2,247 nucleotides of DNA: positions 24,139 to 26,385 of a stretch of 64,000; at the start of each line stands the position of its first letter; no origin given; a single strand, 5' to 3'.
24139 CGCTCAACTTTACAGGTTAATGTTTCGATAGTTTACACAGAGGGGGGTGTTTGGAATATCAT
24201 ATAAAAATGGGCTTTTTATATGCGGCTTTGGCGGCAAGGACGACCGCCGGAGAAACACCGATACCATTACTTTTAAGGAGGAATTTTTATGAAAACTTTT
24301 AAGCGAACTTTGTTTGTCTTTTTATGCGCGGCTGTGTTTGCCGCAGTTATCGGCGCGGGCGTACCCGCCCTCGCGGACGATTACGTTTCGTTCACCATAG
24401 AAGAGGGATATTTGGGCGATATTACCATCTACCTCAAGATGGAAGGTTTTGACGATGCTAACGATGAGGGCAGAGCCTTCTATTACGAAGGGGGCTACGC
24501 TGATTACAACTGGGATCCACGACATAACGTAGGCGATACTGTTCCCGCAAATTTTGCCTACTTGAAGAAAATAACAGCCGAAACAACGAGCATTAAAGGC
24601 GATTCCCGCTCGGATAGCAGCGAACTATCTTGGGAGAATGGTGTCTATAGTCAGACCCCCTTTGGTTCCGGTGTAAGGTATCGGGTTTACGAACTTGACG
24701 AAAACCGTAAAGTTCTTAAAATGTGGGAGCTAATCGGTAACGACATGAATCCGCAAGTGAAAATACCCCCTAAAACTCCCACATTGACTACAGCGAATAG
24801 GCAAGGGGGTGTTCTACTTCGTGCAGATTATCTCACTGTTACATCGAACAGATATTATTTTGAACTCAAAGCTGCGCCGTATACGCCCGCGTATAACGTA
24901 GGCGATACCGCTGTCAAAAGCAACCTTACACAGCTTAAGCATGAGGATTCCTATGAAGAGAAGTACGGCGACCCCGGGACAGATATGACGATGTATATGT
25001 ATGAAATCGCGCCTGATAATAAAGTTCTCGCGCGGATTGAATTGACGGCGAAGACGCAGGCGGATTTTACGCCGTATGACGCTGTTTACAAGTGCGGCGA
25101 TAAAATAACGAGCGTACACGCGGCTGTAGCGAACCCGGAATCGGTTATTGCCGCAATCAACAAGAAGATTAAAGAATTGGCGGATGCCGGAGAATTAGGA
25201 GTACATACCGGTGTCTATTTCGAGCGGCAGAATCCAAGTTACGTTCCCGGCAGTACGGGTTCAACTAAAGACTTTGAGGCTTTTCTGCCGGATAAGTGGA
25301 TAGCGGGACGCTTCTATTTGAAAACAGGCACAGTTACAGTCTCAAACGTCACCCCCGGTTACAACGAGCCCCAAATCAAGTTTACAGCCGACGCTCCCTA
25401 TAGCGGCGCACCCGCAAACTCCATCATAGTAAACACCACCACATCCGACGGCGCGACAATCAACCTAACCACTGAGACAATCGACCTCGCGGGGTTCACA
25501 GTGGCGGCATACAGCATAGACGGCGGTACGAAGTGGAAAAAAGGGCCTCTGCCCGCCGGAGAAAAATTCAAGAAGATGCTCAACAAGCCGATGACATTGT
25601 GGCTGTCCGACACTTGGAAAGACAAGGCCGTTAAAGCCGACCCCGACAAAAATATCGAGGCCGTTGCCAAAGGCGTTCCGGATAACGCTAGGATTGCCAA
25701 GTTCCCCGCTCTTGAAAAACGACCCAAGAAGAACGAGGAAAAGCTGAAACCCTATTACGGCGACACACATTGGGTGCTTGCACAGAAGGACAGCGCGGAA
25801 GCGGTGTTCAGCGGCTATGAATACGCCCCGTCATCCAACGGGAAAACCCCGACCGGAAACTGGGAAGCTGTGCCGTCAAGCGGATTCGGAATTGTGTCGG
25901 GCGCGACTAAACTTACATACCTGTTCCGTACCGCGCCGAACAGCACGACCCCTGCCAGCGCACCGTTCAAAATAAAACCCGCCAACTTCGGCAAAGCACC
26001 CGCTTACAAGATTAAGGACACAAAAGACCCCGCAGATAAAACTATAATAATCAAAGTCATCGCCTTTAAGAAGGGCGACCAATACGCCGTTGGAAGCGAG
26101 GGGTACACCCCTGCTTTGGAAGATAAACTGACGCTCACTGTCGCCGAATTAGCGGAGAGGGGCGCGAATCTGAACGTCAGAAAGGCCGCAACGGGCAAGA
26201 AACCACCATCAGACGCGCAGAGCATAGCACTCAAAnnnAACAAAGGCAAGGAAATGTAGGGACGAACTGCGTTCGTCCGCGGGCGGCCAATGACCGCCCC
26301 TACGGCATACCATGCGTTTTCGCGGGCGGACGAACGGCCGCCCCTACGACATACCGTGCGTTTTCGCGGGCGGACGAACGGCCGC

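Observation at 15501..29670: Three secreted paralogs with unrelated heads and a shared ~260-280-aa lysine-rich module of unknown function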

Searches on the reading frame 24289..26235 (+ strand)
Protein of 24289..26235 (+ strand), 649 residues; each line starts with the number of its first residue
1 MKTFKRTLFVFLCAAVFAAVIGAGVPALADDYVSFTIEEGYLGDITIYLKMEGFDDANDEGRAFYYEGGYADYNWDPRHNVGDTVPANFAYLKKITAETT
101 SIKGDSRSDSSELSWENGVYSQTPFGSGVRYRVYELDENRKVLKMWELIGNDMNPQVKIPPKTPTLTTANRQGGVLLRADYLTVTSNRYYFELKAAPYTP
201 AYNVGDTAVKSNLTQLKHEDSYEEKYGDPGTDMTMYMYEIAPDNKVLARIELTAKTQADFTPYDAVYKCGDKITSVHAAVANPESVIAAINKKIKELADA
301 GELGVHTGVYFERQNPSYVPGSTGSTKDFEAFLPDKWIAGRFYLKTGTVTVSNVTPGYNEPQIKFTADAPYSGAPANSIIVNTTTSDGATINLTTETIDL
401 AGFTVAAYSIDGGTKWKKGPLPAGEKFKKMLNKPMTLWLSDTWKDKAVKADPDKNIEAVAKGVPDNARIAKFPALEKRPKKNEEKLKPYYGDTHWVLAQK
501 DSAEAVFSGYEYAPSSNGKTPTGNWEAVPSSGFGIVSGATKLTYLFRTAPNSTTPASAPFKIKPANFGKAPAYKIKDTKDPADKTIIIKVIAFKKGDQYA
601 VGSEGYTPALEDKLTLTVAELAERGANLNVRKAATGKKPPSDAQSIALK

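Call 4: search_protein_families(library=pfam, proteins=[window:24289-26235:+], max_evalue=1)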
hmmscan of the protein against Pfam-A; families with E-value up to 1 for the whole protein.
window:24289-26235:+ (649 aa): 0 families

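Call 5: search_protein_families(library=ncbifam, proteins=[window:24289-26235:+], max_evalue=1)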
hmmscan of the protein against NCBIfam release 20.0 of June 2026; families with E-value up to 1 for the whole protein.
window:24289-26235:+ (649 aa): 0 families

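Call 14: search_protein_families(library=phrogs, proteins=[window:24289-26235:+], max_evalue=1)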
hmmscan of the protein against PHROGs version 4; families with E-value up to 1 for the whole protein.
window:24289-26235:+ (649 aa): 1 family
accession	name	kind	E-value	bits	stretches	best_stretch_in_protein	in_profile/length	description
phrog_29407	-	unknown function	0.019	15.8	1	255-348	43-134/181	-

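Call 24: find_encoding_contigs(protein=window:24289-26235:+, flank=3000, max_places=4)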
Protein window:24289-26235:+ (649 aa): no gene with exactly this product is on record in the collection.

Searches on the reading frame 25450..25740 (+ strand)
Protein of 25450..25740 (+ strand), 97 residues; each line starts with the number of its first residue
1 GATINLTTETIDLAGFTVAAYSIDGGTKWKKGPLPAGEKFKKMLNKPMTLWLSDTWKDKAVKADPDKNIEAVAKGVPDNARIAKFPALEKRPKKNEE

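Call 71: predict_structure(alignment_id=A6)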
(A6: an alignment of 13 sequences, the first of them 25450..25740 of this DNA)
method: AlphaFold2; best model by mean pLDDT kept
length: 97 residues; sequences in the alignment: 13
mean_pLDDT: 86.3   pTM: 0.71
mean pLDDT of the five models: 86.3, 84.1, 82.3, 81.7, 76.0
residues with pLDDT >= 90: 36; 70-90: 54; 50-70: 5; < 50: 2
segments of 3 or more residues with pLDDT < 50: none
pLDDT, mean of each block of 10 residues (from residue 1): 83 91 92 89 88 92 88 88 87 55
secondary structure, 60 per line:
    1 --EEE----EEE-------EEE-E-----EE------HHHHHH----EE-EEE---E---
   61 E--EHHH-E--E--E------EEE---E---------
elements in order: E3-5 E10-12 E20-22 H38-43 E51-53 E82-84
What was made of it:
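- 25450..26235 (+): P2 copy of the module (aa 388-649; pI 9.56, net +13). Approximate sub-domains: D1 25450-25713, D2 25714-25983, D3 25984-26235. D1-only model with pLDDT 86.3 (call 71).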

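Call 73: fold_search(model_id=the predicted structure, library=pdb)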
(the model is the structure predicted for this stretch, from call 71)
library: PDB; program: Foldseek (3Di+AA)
matches with E <= 10: 53; with E <= 0.001: 0
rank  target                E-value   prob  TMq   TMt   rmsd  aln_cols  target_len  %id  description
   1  6eci_T                1.9e+00  0.04  0.23  0.20  15.8       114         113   11  Structure of the FAD binding protein MSMEG_5243 from Mycobacterium smegmatis (released 2018-12-26)
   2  8avv_A                2.1e+00  0.02  0.17  0.05  15.6       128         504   12  Cryo-EM structure of DrBphP photosensory module in Pr state (released 2022-12-21)
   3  8avw_A                2.9e+00  0.02  0.16  0.05  15.7       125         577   11  Cryo-EM structure of DrBphP in Pr state (released 2022-12-21)
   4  8avw_B                2.9e+00  0.02  0.16  0.05  15.7       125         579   11  Cryo-EM structure of DrBphP in Pr state (released 2022-12-21)
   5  8avv_B                3.1e+00  0.02  0.17  0.05  15.6       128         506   12  Cryo-EM structure of DrBphP photosensory module in Pr state (released 2022-12-21)
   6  2o6c_B                3.7e+00  0.04  0.24  0.16   9.0        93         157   13  Structure of selenomethionyl rTp34 from Treponema pallidum (released 2006-12-26)
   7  5xe3_A                3.7e+00  0.02  0.19  0.18  11.3        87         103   13  Endoribonuclease in complex with its cognate antitoxin from Mycobacterial species (released 2017-10-11)
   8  9e70_B                3.9e+00  0.02  0.15  0.04  19.9        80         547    5  Human XRN1 with Adenosine-3',5'-Bisphosphate (pAp) Bound (released 2025-04-09)
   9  9mt4_J                3.9e+00  0.01  0.17  0.18  12.9        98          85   13  Connector structure of phage JohannRWettstein (Bas63) (released 2025-11-19)
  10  4ky3_B                4.1e+00  0.03  0.17  0.12   5.8        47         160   15  Three-dimensional Structure of the orthorhombic crystal of computationally designed insertion domain , Northeast Struc (released 2013-06-19)
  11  6n9n_B                4.7e+00  0.02  0.20  0.08  15.4       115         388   12  Crystal structure of murine GSDMD (released 2019-06-05)
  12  2vea                  4.7e+00  0.02  0.17  0.05  15.7       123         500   12  The complete sensory module of the cyanobacterial phytochrome Cph1 in the Pr-state. (released 2008-09-30)
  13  3e07_A                4.7e+00  0.01  0.15  0.16  12.7        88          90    8  Crystal structure of spatzle cystine knot (released 2008-09-23)
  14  4rrp_N                4.7e+00  0.01  0.16  0.12  16.3       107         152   11  Crystal Structure of the Fab complexed with antigen Asf1p, Northeast Structural Genomics Consortium (NESG) Target PdR1 (released 2014-12-31)
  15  6fht_A                5.0e+00  0.01  0.17  0.04  15.5       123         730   12  Crystal structure of an artificial phytochrome regulated adenylate/guanylate cyclase in its dark adapted Pr form (released 2018-04-18)
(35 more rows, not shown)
